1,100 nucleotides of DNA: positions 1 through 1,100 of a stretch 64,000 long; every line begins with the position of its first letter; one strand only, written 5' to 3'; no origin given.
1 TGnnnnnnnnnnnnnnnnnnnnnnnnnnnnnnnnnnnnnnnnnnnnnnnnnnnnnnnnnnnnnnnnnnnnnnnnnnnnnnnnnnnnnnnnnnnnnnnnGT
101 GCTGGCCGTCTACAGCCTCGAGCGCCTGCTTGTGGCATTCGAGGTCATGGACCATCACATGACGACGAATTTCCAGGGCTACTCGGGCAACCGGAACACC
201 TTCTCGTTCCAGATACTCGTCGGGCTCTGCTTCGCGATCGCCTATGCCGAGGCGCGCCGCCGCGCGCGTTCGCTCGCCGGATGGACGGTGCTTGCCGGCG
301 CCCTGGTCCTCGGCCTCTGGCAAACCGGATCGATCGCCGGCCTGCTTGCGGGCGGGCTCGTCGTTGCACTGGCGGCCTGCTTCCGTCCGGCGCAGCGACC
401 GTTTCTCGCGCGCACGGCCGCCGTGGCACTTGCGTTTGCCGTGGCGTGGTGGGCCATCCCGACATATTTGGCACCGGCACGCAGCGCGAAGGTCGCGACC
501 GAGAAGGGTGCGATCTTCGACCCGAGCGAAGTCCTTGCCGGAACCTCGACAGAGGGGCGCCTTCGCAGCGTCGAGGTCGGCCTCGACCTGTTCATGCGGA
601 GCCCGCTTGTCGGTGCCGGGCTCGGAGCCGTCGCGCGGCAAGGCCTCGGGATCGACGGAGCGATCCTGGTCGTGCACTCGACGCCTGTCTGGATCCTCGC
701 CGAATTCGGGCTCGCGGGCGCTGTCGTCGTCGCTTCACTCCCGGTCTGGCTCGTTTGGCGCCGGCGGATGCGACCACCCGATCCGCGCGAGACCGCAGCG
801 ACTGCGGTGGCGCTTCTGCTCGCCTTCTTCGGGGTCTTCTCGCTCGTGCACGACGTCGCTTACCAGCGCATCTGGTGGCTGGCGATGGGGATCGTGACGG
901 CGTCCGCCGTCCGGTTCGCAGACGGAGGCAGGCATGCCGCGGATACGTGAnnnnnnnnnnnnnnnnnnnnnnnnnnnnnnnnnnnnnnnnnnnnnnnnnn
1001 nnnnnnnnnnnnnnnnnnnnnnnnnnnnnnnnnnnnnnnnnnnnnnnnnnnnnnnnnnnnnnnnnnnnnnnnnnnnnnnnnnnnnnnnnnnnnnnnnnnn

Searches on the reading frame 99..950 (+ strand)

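Call 56: search_protein_families(library=pfam, proteins=[window:99-950:+], max_evalue=0.001)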
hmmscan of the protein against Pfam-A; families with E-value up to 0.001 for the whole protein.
window:99-950:+ (283 aa): 1 family
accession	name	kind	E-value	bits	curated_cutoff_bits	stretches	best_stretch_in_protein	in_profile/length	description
PF04932.20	Wzy_C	-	4.7e-07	30.2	31.7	1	65-211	5-148/149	O-Antigen ligase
